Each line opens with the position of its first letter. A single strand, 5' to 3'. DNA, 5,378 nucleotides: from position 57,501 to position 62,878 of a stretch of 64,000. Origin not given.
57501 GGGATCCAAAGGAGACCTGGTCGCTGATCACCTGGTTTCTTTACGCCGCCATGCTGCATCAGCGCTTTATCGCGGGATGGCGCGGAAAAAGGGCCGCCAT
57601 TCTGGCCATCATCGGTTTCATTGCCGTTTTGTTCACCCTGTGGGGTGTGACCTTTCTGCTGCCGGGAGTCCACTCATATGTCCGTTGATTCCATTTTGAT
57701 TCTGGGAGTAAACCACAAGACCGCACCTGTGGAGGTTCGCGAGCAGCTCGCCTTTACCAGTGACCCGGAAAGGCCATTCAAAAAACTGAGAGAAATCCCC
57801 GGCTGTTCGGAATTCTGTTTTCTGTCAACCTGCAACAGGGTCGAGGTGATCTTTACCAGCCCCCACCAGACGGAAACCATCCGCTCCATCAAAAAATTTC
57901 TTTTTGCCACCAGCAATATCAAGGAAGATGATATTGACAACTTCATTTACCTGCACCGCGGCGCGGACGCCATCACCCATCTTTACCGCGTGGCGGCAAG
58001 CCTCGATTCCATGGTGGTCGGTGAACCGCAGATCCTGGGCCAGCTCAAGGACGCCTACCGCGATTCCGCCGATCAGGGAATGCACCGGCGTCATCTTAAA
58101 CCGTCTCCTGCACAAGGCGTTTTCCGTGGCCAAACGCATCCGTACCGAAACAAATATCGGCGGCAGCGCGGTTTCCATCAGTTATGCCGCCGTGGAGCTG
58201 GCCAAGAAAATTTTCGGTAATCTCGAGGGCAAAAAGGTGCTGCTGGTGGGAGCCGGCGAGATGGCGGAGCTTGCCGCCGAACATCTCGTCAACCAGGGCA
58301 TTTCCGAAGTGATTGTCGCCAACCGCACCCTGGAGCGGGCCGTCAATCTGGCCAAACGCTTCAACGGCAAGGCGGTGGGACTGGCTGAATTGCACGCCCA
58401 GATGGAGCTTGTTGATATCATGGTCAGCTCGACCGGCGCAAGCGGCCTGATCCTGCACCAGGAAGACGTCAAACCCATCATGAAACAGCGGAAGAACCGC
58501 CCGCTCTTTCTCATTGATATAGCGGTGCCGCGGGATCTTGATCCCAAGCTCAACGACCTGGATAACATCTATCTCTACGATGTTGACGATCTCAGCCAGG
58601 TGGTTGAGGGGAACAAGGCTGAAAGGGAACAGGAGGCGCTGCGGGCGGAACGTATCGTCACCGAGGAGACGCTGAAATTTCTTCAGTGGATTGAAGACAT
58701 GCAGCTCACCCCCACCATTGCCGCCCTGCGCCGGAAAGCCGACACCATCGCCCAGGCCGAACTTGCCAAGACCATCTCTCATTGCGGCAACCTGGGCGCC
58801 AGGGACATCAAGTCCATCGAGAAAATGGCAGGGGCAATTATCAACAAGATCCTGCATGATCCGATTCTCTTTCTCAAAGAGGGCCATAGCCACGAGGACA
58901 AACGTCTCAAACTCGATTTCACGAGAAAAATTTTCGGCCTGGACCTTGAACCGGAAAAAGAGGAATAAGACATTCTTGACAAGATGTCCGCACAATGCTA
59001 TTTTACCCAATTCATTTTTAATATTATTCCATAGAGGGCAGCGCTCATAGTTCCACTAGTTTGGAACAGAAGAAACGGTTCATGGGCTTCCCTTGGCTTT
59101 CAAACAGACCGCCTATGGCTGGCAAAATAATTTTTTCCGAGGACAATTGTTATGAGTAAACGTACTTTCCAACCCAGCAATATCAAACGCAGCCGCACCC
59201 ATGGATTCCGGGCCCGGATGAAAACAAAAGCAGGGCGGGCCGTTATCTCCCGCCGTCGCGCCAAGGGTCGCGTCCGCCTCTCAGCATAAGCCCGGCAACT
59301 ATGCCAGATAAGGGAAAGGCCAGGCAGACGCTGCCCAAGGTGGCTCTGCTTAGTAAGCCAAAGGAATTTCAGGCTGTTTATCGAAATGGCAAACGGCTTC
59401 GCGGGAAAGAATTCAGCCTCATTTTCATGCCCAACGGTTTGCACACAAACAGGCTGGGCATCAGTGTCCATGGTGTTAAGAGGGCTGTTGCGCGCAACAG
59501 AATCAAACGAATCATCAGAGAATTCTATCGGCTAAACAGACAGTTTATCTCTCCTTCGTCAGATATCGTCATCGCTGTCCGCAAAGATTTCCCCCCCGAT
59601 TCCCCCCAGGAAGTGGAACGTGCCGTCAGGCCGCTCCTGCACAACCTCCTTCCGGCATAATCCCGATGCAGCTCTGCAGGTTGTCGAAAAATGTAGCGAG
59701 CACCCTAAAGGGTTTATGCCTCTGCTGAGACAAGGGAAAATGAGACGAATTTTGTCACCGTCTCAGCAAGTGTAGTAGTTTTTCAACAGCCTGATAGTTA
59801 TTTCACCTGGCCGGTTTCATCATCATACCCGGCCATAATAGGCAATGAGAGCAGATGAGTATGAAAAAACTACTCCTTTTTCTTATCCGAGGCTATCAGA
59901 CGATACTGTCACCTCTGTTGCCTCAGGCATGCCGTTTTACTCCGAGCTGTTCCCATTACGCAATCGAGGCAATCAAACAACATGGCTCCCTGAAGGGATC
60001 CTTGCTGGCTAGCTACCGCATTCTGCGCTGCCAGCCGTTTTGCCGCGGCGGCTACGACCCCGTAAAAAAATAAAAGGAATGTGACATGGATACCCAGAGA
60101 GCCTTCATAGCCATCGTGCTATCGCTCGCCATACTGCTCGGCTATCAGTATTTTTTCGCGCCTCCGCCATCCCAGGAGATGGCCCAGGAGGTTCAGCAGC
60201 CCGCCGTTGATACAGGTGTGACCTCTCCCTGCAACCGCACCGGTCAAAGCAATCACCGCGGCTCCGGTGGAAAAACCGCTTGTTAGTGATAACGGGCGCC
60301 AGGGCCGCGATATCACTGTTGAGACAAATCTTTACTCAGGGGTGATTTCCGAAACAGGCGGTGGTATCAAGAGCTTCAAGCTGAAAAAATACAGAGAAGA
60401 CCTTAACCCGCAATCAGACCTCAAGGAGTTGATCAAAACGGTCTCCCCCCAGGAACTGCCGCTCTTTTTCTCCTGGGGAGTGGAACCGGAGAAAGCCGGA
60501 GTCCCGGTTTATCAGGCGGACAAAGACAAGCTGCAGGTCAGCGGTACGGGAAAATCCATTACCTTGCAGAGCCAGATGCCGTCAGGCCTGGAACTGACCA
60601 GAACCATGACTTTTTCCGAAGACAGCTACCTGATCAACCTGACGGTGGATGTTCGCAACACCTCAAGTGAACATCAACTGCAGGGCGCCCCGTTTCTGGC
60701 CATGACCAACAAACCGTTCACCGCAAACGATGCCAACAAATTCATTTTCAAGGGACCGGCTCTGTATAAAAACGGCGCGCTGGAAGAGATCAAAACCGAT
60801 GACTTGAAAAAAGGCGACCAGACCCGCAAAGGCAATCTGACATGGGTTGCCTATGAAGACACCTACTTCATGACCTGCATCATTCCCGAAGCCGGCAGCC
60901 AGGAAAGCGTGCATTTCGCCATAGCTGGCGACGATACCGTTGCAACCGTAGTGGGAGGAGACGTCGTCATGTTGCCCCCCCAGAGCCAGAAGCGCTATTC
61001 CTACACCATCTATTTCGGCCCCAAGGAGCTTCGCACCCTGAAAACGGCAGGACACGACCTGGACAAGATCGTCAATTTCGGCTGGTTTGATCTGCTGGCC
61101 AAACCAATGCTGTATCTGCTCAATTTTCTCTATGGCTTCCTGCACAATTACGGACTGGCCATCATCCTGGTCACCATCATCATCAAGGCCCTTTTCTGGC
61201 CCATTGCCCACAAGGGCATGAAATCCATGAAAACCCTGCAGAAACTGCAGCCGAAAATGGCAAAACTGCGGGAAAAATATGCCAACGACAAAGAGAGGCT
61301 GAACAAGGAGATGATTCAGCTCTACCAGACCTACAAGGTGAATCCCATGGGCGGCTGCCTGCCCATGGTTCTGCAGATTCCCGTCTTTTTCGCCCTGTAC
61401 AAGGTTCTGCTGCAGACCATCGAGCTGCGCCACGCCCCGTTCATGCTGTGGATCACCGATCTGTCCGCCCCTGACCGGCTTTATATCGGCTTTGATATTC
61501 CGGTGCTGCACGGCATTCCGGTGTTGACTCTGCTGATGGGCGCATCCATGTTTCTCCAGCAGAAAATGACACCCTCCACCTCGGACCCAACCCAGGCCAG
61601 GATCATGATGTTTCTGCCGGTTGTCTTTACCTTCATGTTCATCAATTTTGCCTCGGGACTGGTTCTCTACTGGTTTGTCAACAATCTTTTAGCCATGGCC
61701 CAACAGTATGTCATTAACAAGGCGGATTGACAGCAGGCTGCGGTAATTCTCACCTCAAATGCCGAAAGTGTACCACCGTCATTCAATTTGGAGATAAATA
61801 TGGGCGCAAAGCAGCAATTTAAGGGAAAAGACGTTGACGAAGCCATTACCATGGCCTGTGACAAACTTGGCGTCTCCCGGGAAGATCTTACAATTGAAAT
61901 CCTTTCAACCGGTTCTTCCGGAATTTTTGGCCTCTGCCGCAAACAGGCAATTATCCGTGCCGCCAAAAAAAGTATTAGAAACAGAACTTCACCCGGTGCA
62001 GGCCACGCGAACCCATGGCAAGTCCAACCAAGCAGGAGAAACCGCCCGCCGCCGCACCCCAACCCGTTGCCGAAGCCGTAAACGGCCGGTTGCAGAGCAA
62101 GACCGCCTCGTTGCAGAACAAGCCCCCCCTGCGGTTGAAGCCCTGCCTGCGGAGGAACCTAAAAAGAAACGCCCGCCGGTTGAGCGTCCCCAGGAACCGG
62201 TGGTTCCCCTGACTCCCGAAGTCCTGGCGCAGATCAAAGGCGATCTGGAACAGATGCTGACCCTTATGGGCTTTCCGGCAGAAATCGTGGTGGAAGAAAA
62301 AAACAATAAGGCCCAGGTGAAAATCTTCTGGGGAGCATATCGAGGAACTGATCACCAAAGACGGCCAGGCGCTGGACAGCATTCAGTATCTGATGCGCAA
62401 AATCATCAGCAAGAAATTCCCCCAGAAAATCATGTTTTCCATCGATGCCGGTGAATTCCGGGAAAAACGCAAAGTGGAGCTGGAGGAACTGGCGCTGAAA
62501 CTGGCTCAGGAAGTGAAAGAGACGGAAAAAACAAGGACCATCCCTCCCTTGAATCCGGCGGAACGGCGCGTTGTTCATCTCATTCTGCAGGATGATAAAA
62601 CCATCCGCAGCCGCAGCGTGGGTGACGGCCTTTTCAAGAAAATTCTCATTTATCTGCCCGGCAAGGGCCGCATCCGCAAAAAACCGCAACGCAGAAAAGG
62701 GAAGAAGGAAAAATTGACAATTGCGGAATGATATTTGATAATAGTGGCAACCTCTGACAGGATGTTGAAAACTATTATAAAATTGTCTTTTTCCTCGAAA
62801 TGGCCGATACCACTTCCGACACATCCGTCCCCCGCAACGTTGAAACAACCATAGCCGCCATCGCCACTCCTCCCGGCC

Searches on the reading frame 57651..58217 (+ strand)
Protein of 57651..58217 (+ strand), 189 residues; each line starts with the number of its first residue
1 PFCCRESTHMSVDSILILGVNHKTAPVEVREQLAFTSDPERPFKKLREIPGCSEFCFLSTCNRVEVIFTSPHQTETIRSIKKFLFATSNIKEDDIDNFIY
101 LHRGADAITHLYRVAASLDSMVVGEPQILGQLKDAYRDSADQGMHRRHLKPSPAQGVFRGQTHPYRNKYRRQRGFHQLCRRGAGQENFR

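Call 20: search_protein_families(library=pfam, max_evalue=0.001, proteins=[window:57651-58217:+])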
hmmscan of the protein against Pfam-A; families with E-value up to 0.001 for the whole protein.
window:57651-58217:+ (189 aa): 1 family
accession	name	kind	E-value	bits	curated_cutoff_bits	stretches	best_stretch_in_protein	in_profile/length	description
PF05201.20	GlutR_N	-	1.8e-41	141.9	27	1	18-150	1-134/151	Glutamyl-tRNAGlu reductase, N-terminal domain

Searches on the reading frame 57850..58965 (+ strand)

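Call 20: search_protein_families(library=pfam, max_evalue=0.001, proteins=[window:57850-58965:+])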
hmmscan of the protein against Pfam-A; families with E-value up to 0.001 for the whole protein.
window:57850-58965:+ (372 aa): 5 families
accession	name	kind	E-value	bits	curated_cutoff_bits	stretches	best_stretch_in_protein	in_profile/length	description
PF01488.26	Shikimate_DH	-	3.6e-47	160.4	24.3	1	116-251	1-138/138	Shikimate / quinate 5-dehydrogenase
PF00745.25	GlutR_dimer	-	4e-26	91.7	22.9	1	265-364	1-99/99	Glutamyl-tRNAGlu reductase, dimerisation domain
PF03807.23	F420_oxidored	-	2.5e-05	25.2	21.6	1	130-185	2-60/94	NADP oxidoreductase coenzyme F420-dependent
PF13241.12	NAD_binding_7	-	3.6e-05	24.7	22.1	1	121-172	1-55/104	Putative NAD(P)-binding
PF05201.20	GlutR_N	-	0.00088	19.5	27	0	77-101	127-151/151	Glutamyl-tRNAGlu reductase, N-terminal domain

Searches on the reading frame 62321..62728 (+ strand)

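Call 44: search_protein_families(library=pfam, max_evalue=0.001, proteins=[window:62321-62728:+])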
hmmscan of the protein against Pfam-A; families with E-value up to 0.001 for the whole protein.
window:62321-62728:+ (136 aa): 1 family
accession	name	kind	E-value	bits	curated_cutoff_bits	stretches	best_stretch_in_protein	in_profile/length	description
PF01424.28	R3H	-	3.3e-15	56.3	26.8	1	53-111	2-59/60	R3H domain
